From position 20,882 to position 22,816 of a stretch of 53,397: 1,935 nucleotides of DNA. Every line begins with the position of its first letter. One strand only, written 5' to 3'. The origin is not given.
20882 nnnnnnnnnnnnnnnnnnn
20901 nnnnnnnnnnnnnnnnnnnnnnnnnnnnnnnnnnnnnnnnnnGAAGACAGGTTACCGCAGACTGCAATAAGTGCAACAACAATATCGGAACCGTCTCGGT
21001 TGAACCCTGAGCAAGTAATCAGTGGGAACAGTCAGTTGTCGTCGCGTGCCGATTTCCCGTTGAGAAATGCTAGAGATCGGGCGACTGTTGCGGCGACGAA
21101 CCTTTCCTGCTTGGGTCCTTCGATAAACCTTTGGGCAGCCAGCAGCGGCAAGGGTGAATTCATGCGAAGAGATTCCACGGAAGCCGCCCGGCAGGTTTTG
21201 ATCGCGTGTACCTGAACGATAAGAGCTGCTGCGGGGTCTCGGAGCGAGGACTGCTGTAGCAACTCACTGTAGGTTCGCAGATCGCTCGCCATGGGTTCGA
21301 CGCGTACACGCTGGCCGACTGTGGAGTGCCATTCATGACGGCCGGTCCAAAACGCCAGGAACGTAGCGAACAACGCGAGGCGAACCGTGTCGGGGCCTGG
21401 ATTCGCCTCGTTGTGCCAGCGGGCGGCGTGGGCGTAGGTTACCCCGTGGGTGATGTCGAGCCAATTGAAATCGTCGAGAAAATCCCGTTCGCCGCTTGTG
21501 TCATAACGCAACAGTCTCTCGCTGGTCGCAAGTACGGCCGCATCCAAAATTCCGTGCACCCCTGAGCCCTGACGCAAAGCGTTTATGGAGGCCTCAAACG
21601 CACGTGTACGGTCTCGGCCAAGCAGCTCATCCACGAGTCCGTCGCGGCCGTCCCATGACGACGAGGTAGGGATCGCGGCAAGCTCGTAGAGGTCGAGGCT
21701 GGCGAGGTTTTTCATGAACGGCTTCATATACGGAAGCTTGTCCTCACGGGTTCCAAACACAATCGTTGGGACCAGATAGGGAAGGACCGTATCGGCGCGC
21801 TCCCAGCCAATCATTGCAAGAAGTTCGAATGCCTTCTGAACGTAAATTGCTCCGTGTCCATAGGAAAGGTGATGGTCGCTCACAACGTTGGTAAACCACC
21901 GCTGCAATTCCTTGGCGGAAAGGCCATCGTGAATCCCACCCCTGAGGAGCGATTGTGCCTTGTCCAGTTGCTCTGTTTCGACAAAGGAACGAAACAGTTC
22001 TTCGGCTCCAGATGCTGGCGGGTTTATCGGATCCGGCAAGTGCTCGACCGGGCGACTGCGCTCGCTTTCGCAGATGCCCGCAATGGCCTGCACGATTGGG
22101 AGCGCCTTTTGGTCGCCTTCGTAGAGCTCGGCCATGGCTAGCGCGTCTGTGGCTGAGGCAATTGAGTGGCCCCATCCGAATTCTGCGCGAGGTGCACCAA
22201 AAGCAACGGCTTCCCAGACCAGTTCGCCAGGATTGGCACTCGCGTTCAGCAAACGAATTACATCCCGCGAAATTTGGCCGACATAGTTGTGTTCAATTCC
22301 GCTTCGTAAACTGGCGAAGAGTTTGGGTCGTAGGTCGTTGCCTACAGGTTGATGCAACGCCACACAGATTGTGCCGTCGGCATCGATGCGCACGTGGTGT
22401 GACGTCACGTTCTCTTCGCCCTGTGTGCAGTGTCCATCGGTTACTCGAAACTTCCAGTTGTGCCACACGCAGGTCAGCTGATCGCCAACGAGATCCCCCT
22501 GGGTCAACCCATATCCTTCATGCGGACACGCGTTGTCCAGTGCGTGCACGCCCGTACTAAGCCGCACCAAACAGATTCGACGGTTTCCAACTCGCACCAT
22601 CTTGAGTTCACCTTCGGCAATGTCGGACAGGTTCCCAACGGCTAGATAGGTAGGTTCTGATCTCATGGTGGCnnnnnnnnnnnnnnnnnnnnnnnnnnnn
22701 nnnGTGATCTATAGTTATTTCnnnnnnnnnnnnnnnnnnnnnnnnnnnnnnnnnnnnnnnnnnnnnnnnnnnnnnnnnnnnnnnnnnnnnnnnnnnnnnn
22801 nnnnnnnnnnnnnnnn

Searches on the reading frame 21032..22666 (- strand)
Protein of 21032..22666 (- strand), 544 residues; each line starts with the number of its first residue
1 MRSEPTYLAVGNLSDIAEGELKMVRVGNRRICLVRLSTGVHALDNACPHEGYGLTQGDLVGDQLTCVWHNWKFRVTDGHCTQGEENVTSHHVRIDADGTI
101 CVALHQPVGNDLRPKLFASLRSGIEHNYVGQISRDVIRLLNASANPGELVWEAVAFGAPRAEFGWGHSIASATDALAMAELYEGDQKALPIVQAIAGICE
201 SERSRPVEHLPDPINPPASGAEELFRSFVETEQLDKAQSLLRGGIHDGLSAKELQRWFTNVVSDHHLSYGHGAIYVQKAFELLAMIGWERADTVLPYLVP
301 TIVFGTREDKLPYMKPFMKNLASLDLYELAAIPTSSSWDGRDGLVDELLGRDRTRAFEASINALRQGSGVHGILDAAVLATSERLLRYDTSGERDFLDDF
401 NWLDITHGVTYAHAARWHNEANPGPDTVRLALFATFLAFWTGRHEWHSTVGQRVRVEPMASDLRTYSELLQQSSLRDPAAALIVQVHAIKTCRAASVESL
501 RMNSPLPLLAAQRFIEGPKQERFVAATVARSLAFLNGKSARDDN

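Call 6: search_protein_families(library=pfam, proteins=[window:21032-22666:-], max_evalue=0.01)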
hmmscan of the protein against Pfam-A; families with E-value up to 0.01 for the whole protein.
window:21032-22666:- (544 aa): 3 families
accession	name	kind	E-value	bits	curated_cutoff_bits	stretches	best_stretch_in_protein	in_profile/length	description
PF00355.32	Rieske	-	7.2e-15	55.1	20.3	1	9-86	4-81/88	Rieske [2Fe-2S] domain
PF13806.12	Rieske_2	-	3.9e-06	27.2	27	1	7-102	2-103/104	Rieske-like [2Fe-2S] domain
PF22543.2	Rieske_4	-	0.0038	17.9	28.4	1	9-79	2-76/119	Soluble Rieske-type ferredoxin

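Call 7: search_protein_families(library=ncbifam, proteins=[window:21032-22666:-], max_evalue=0.01)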
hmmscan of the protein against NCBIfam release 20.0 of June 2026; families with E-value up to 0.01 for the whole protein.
window:21032-22666:- (544 aa): 5 families
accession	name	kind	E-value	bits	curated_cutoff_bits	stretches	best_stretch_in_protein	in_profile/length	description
TIGR02378.1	nirD_assim_sml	equivalog_domain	2.3e-11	43.8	74.65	1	8-103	3-104/105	nitrite reductase small subunit NirD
NF052579.1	BetMthstMoxSdmAMthl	equivalog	1.3e-07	30.9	600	1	11-87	22-98/351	4beta-methylsterol monooxygenase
NF007422.0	PRK09965.1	equivalog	4.8e-07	29.8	113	1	7-106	3-102/106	bifunctional 3-phenylpropionate/cinnamic acid dioxygenase ferredoxin subunit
NF041683.1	ant_diox_AndAb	equivalog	7.2e-06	26.1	150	1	7-101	2-97/100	anthranilate 1,2-dioxygenase ferredoxin subunit AndAb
NF042948.2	3PPDioc_HcaC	equivalog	0.00026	21.2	150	1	9-104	5-102/105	3-phenylpropionate/cinnamic acid dioxygenase ferredoxin subunit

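Call 10: find_homologous_proteins(query=window:21032-22666:-)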
Query window:21032-22666:- (544 aa): 897 proteins with E <= 0.001 among 8000 candidates; the best 120 are listed.
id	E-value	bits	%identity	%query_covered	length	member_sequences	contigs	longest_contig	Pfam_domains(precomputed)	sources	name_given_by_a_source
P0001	0.0e+0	1125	91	100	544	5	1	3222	PF00355.33,PF13806.13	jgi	jgi:nitrite reductase/ring-hydroxylating ferredoxin subunit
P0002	0.0e+0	1119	89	100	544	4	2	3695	PF00355.33,PF13806.13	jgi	jgi:nitrite reductase/ring-hydroxylating ferredoxin subunit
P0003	0.0e+0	1112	88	100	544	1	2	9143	PF00355.33,PF13806.13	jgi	jgi:nitrite reductase/ring-hydroxylating ferredoxin subunit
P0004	0.0e+0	1063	84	100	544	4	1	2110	PF00355.33,PF13806.13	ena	-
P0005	8.4e-258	875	71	99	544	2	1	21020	PF00355.33,PF13806.13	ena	-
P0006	4.6e-257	872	73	96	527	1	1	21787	PF00355.33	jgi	jgi:nitrite reductase/ring-hydroxylating ferredoxin subunit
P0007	6.9e-255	865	70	100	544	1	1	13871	PF00355.33,PF13806.13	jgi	jgi:nitrite reductase/ring-hydroxylating ferredoxin subunit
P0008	1.1e-243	828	67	100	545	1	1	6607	PF00355.33,PF13806.13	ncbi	-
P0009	3.2e-243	827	68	99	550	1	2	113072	PF00355.33,PF13806.13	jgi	jgi:nitrite reductase/ring-hydroxylating ferredoxin subunit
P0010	4.1e-240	816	67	100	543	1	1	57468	PF00355.33,PF13806.13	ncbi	-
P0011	9.1e-239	812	66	100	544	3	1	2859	PF00355.33,PF13806.13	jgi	jgi:nitrite reductase/ring-hydroxylating ferredoxin subunit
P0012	3.8e-238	810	66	99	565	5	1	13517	PF00355.33,PF13806.13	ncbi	-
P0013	1.4e-236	805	66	99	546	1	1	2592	PF00355.33,PF13806.13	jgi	jgi:nitrite reductase/ring-hydroxylating ferredoxin subunit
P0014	2.8e-234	797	67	96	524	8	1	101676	PF00355.33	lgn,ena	-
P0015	7.6e-234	796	65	99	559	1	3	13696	PF00355.33,PF13806.13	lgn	-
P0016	3.6e-232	790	64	99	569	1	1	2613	PF00355.33,PF13806.13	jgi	jgi:nitrite reductase/ring-hydroxylating ferredoxin subunit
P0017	3.3e-231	787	64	100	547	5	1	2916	PF00355.33,PF13806.13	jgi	jgi:nitrite reductase/ring-hydroxylating ferredoxin subunit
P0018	1.2e-229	782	65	99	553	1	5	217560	PF00355.33,PF13806.13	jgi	jgi:nitrite reductase/ring-hydroxylating ferredoxin subunit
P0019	1.6e-229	781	65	99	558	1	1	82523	PF00355.33,PF13806.13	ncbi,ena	-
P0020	3.0e-220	751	62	99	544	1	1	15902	PF00355.33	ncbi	-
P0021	6.4e-219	746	62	99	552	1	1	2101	PF00355.33,PF13806.13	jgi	jgi:nitrite reductase/ring-hydroxylating ferredoxin subunit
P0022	6.4e-219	746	61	98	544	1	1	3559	PF00355.33,PF13806.13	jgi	jgi:nitrite reductase/ring-hydroxylating ferredoxin subunit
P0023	7.0e-218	743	63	98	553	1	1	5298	PF00355.33,PF13806.13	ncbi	ncbi:MAG: Rieske (2Fe-2S) protein [Ilumatobacteraceae bacterium]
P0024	1.4e-217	742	62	99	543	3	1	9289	PF00355.33,PF13806.13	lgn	-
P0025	5.0e-217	740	61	98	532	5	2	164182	PF00355.33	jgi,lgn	jgi:nitrite reductase/ring-hydroxylating ferredoxin subunit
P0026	6.1e-217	740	61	98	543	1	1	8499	PF00355.33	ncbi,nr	ncbi:MAG TPA: Rieske 2Fe-2S domain-containing protein [Ilumatobacteraceae bacterium]|nr:Rieske 2Fe-2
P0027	8.9e-217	739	62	98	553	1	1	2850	PF00355.33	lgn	-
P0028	1.0e-216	739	60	99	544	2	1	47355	PF00355.33,PF13806.13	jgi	jgi:nitrite reductase/ring-hydroxylating ferredoxin subunit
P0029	1.0e-216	739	60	98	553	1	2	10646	PF00355.33,PF13806.13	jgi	jgi:nitrite reductase/ring-hydroxylating ferredoxin subunit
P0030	6.5e-216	736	61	99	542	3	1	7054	PF00355.33,PF13806.13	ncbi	-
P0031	7.0e-216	736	62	98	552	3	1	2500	PF00355.33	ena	-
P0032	7.1e-216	736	60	99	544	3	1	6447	PF00355.33,PF13806.13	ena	-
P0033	1.9e-215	735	62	98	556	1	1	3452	PF00355.33,PF13806.13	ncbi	-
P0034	2.1e-215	735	61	99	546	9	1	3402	PF00355.33,PF13806.13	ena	-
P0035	2.2e-215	735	61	98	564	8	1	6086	PF00355.33,PF13806.13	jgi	jgi:nitrite reductase/ring-hydroxylating ferredoxin subunit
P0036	2.3e-215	735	62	98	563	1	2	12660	PF00355.33,PF13806.13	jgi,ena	-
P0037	3.6e-215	734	63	98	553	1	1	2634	PF00355.33,PF13806.13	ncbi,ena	-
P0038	6.8e-215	733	62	97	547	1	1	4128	PF00355.33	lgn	-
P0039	9.4e-215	733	60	99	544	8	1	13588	PF00355.33,PF13806.13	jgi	jgi:nitrite reductase/ring-hydroxylating ferredoxin subunit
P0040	9.9e-215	733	60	99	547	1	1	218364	PF00355.33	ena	-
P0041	1.2e-214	732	60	100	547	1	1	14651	PF00355.33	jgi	jgi:nitrite reductase/ring-hydroxylating ferredoxin subunit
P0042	1.4e-214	732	60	99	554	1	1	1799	PF00355.33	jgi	jgi:nitrite reductase/ring-hydroxylating ferredoxin subunit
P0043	1.6e-214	732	61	98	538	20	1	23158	PF00355.33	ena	-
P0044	2.6e-214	731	61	98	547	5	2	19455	PF00355.33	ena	-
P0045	3.0e-214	731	62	98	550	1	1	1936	PF00355.33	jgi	jgi:nitrite reductase/ring-hydroxylating ferredoxin subunit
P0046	3.6e-214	731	61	99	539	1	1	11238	PF00355.33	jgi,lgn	jgi:nitrite reductase/ring-hydroxylating ferredoxin subunit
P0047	5.6e-214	730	61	98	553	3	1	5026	PF00355.33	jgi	jgi:nitrite reductase/ring-hydroxylating ferredoxin subunit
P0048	6.3e-214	730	60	98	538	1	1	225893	PF00355.33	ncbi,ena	-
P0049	6.5e-214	730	60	98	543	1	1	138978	PF00355.33,PF13806.13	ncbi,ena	-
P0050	6.8e-214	730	62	98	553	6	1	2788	PF00355.33,PF13806.13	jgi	jgi:nitrite reductase/ring-hydroxylating ferredoxin subunit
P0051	7.1e-214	730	60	98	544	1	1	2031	PF00355.33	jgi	jgi:nitrite reductase/ring-hydroxylating ferredoxin subunit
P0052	8.4e-214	729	60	98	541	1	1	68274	PF00355.33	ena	-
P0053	9.3e-214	729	60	99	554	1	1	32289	PF00355.33,PF13806.13,PF22543.3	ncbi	-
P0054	9.3e-214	729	60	98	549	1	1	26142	PF00355.33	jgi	jgi:nitrite reductase/ring-hydroxylating ferredoxin subunit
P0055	1.0e-213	729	60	98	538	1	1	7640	PF00355.33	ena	-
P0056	1.2e-213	729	60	98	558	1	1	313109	PF00355.33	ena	-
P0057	1.5e-213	729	60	99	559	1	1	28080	PF00355.33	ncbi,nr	ncbi:MAG TPA: Rieske 2Fe-2S domain-containing protein [Ilumatobacteraceae bacterium]|nr:Rieske 2Fe-2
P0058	1.8e-213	728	61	98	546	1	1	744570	PF00355.33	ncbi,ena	-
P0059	2.0e-213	728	60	100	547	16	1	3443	PF00355.33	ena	-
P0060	2.4e-213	728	60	98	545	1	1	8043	PF00355.33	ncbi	-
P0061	2.4e-213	728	62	98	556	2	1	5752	PF00355.33,PF13806.13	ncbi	-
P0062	2.8e-213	728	62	98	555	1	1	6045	PF00355.33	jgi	-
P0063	3.2e-213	728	61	99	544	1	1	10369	PF00355.33,PF13806.13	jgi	jgi:nitrite reductase/ring-hydroxylating ferredoxin subunit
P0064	4.4e-213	727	60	100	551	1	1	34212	PF00355.33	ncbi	-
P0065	4.6e-213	727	61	98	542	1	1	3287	PF00355.33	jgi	jgi:nitrite reductase/ring-hydroxylating ferredoxin subunit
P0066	5.2e-213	727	61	96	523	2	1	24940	PF00355.33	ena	-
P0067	6.7e-213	727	62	98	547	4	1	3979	PF00355.33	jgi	jgi:nitrite reductase/ring-hydroxylating ferredoxin subunit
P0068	7.2e-213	726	61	99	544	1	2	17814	PF00355.33,PF13806.13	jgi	jgi:nitrite reductase/ring-hydroxylating ferredoxin subunit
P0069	7.6e-213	726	61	98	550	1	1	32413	PF00355.33,PF13806.13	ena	-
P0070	7.7e-213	726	61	98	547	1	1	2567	PF00355.33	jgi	jgi:nitrite reductase/ring-hydroxylating ferredoxin subunit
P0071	7.8e-213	726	61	98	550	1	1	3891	PF00355.33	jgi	jgi:nitrite reductase/ring-hydroxylating ferredoxin subunit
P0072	8.3e-213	726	61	98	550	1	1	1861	PF00355.33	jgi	jgi:nitrite reductase/ring-hydroxylating ferredoxin subunit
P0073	9.5e-213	726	60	100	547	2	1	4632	PF00355.33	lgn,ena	-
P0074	9.7e-213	726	60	98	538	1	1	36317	PF00355.33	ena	-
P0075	1.0e-212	726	60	97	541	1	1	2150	PF00355.33,PF13806.13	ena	-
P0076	1.2e-212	726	61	98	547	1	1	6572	PF00355.33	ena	-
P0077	1.4e-212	725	59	99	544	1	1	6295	PF00355.33,PF13806.13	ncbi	-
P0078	1.7e-212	725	61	98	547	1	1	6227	PF00355.33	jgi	jgi:nitrite reductase/ring-hydroxylating ferredoxin subunit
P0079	2.5e-212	725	61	98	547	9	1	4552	PF00355.33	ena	-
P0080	2.8e-212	724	61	98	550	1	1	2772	PF00355.33,PF13806.13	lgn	-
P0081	2.9e-212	724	61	97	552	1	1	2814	PF00355.33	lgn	-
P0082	2.9e-212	724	61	98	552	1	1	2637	PF00355.33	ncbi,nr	ncbi:MAG TPA: Rieske 2Fe-2S domain-containing protein [Ilumatobacteraceae bacterium]|nr:Rieske 2Fe-2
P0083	3.0e-212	724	62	98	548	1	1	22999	PF00355.33,PF13806.13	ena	-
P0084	3.2e-212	724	60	98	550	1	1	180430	PF00355.33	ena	-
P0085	3.2e-212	724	60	99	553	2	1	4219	PF00355.33,PF13806.13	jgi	jgi:nitrite reductase/ring-hydroxylating ferredoxin subunit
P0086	4.2e-212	724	61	98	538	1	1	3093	PF00355.33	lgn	-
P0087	4.7e-212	724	61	98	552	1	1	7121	PF00355.33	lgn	-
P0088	4.8e-212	724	59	100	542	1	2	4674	PF00355.33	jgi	jgi:nitrite reductase/ring-hydroxylating ferredoxin subunit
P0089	4.9e-212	724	60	98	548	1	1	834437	PF00355.33,PF13806.13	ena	-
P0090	5.7e-212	723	61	98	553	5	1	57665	PF00355.33,PF13806.13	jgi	jgi:nitrite reductase/ring-hydroxylating ferredoxin subunit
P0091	6.1e-212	723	61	98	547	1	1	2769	PF00355.33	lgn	-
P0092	7.3e-212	723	61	98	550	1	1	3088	PF00355.33,PF13806.13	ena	-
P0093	7.4e-212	723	61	98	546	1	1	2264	PF00355.33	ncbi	ncbi:MAG: Rieske (2Fe-2S) protein [Ilumatobacteraceae bacterium]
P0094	8.3e-212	723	61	98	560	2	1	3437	PF00355.33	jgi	jgi:nitrite reductase/ring-hydroxylating ferredoxin subunit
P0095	8.4e-212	723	60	99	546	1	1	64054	PF00355.33,PF13806.13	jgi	jgi:nitrite reductase/ring-hydroxylating ferredoxin subunit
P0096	8.5e-212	723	61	98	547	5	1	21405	PF00355.33,PF13806.13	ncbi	-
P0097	8.7e-212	723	60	99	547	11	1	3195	PF00355.33,PF13806.13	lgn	-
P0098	9.2e-212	723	60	99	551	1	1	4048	PF00355.33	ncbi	-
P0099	9.4e-212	723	60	97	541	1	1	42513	PF00355.33,PF13806.13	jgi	jgi:nitrite reductase/ring-hydroxylating ferredoxin subunit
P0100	1.1e-211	723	60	100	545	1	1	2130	PF00355.33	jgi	jgi:nitrite reductase/ring-hydroxylating ferredoxin subunit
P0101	1.1e-211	723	60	98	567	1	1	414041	PF00355.33,PF13806.13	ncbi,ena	-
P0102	1.1e-211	723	60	98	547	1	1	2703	PF00355.33,PF13806.13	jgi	jgi:nitrite reductase/ring-hydroxylating ferredoxin subunit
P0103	1.3e-211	722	60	98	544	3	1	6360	PF00355.33,PF13806.13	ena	-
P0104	1.3e-211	722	62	98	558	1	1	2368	PF00355.33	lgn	-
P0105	1.8e-211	722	59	99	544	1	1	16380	PF00355.33,PF13806.13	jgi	jgi:nitrite reductase/ring-hydroxylating ferredoxin subunit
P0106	2.0e-211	722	59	99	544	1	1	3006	PF00355.33,PF13806.13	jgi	jgi:nitrite reductase/ring-hydroxylating ferredoxin subunit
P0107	2.1e-211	722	60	100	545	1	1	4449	PF00355.33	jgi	jgi:nitrite reductase/ring-hydroxylating ferredoxin subunit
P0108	2.3e-211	721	61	98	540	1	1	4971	PF00355.33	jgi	-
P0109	2.4e-211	721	61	97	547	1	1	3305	PF00355.33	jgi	jgi:nitrite reductase/ring-hydroxylating ferredoxin subunit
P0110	2.5e-211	721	59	100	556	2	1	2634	PF00355.33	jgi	jgi:nitrite reductase/ring-hydroxylating ferredoxin subunit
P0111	2.6e-211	721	61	98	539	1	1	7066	PF00355.33,PF13806.13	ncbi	ncbi:MAG: Rieske 2Fe-2S domain-containing protein [Ilumatobacteraceae bacterium]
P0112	2.8e-211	721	60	98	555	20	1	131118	PF00355.33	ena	-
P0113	2.9e-211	721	60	99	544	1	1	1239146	PF00355.33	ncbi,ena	-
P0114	3.1e-211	721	59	98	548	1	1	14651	PF00355.33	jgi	jgi:nitrite reductase/ring-hydroxylating ferredoxin subunit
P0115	3.5e-211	721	60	98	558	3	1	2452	PF00355.33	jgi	jgi:nitrite reductase/ring-hydroxylating ferredoxin subunit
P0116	3.8e-211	721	61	96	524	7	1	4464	PF00355.33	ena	-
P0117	4.2e-211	721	60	98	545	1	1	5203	PF00355.33,PF13806.13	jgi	jgi:nitrite reductase/ring-hydroxylating ferredoxin subunit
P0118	4.9e-211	720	60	98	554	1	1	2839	PF00355.33,PF13806.13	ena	-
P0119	4.9e-211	720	62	98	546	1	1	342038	PF00355.33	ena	-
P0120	5.2e-211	720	60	98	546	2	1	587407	PF00355.33,PF13806.13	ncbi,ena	-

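Call 11: find_related_loci(query=window:21032-22666:-, collection=genome_contigs, flank=3000)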
Query window:21032-22666:- (544 aa) in genome_contigs; peptide patterns used: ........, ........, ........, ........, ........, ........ (x = any residue, [..] = any of these).
42 stretches matched a pattern; 4 encode a relative of the query (tblastn E <= 1e-3); 4 distinct loci.
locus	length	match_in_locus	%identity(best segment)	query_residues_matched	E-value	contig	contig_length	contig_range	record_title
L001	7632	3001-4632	66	5-544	0e+0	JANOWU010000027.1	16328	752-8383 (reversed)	MAG: Acidimicrobiia bacterium isolate VAR_35_metabat_344 VAR_35_k141_2449817, whole genome shotgun sequence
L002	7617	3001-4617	66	6-541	0e+0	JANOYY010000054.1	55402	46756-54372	MAG: Acidimicrobiia bacterium isolate VAR_79_metabat_578 VAR_79_k141_5559747, whole genome shotgun sequence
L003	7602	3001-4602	50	10-542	1e-156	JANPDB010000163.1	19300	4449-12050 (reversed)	MAG: Acidimicrobiia bacterium isolate VAR_78_metabat_424_sub VAR_78_k141_1844798, whole genome shotgun sequence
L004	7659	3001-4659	32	13-532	6e-67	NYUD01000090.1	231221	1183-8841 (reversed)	MAG: Planctomycetota bacterium isolate CPC51 MHASMcontig_878989, whole genome shotgun sequence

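Call 16: find_related_loci(query=A1, collection=genome_contigs, flank=2500)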
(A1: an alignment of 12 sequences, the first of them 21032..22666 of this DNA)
Query A1 (544 aa) in genome_contigs; peptide patterns used: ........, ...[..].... (x = any residue, [..] = any of these).
199 stretches matched a pattern; 182 encode a relative of the query (tblastn E <= 1e-3); the best 80 are kept; 80 distinct loci.
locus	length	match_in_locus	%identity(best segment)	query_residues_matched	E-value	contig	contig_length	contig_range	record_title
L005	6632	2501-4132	66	5-544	0e+0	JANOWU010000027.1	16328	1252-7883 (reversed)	MAG: Acidimicrobiia bacterium isolate VAR_35_metabat_344 VAR_35_k141_2449817, whole genome shotgun sequence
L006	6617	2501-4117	66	6-541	0e+0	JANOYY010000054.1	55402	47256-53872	MAG: Acidimicrobiia bacterium isolate VAR_79_metabat_578 VAR_79_k141_5559747, whole genome shotgun sequence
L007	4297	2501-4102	60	6-539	0e+0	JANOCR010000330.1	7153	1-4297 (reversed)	MAG: Ilumatobacteraceae bacterium isolate VAR_17_metabat_326 VAR_17_k141_3421258, whole genome shotgun sequence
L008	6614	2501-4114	60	6-543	0e+0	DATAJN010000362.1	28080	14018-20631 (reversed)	MAG TPA_asm: Ilumatobacteraceae bacterium isolate SMAG_U6912 k141_58838, whole genome shotgun sequence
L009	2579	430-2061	61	1-542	0e+0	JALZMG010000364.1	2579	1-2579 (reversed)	MAG: Actinomycetota bacterium isolate MSU bin53 SD1457-59_k127_961484, whole genome shotgun sequence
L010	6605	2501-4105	61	10-543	0e+0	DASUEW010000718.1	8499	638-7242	MAG TPA_asm: Ilumatobacteraceae bacterium isolate SMAG_U1363 k141_1328972, whole genome shotgun sequence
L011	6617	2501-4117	60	9-542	0e+0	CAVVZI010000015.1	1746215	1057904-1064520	MAG: Ilumatobacteraceae bacterium isolate MFD00392.bin.2.326 genome assembly, contig: contig_415, whole genome shotgun s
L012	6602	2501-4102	61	10-543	0e+0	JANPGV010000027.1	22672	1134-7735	MAG: Ilumatobacteraceae bacterium isolate VAR_69_metabat_274 VAR_69_k141_11765, whole genome shotgun sequence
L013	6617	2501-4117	60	6-542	0e+0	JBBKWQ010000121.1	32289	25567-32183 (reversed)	MAG: Ilumatobacteraceae bacterium isolate metabat_bins.272 k119_2772727, whole genome shotgun sequence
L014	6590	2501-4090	62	13-541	0e+0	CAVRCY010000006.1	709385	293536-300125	MAG: uncultured Acidimicrobiia bacterium isolate MFD04850.bin.2.113 genome assembly, contig: contig_15691, whole genome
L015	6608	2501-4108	60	12-542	0e+0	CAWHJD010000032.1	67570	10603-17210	MAG: Ilumatobacteraceae bacterium isolate MFD02979.bin.1.133 genome assembly, contig: contig_90262, whole genome shotgun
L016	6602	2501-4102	61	14-542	0e+0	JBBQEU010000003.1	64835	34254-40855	MAG: Acidimicrobiales bacterium isolate Co_metawrap_1077 Cmw_1077_k141_9058763_length_64835_cov_9.8628, whole genome sho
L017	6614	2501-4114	60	5-542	0e+0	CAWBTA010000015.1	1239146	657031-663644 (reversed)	MAG: uncultured Acidimicrobiales bacterium isolate MFD04651.bin.1.226 genome assembly, contig: contig_7553, whole genome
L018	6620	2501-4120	60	10-542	0e+0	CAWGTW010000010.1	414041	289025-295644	MAG: Ilumatobacteraceae bacterium isolate MFD09779.bin.1.300 genome assembly, contig: contig_2872, whole genome shotgun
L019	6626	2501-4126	60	2-543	0e+0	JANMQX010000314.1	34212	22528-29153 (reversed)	MAG: Ilumatobacteraceae bacterium isolate OTE_51_metabat_115 OTE_51_k141_3370185, whole genome shotgun sequence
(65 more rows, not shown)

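Call 21: predict_structure(alignment_id=A1)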
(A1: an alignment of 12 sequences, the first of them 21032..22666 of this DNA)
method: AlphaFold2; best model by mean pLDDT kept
length: 544 residues; sequences in the alignment: 12
mean_pLDDT: 80.6   pTM: 0.77
mean pLDDT of the five models: 80.6, 80.2, 78.9, 78.6, 78.2
residues with pLDDT >= 90: 184; 70-90: 237; 50-70: 96; < 50: 27
segments of 3 or more residues with pLDDT < 50: 48-53, 395-399, 443-446, 537-544
pLDDT, mean of each block of 10 residues (from residue 1): 73 87 77 87 66 58 72 82 76 92 73 82 76 82 87 71 72 90 85 81 62 88 91 92 94 91 67 89 91 88 73 80 92 93 92 86 96 95 83 52 74 93 90 86 52 87 95 76 78 95 95 76 56 55 37
secondary structure, 60 per line:
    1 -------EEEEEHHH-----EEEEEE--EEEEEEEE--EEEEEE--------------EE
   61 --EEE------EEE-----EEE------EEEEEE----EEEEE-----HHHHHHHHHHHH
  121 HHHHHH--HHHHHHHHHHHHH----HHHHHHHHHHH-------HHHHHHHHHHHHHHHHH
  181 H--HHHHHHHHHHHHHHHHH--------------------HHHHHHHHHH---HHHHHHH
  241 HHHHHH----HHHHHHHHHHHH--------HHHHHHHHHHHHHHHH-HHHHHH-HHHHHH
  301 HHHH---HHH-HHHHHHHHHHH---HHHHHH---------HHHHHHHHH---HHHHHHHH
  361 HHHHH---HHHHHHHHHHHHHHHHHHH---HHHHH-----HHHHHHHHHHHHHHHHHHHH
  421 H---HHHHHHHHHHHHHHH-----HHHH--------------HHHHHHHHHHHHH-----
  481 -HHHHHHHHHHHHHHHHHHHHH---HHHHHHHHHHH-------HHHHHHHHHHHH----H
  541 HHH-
elements in order: E8-12 E21-26 E29-36 E39-44 E63-65 E72-74 E80-82 E89-94 E99-103 H109-126 H129-141 H146-156 H164-181 H184-200 H221-230 H234-246 H251-262 H271-286 H288-293 H295-304 H312-322 H326-331 H341-349 H353-365 H369-387 H391-395 H401-421 H425-439 H445-448 H463-475 H482-502 H506-516 H524-535 H540-543
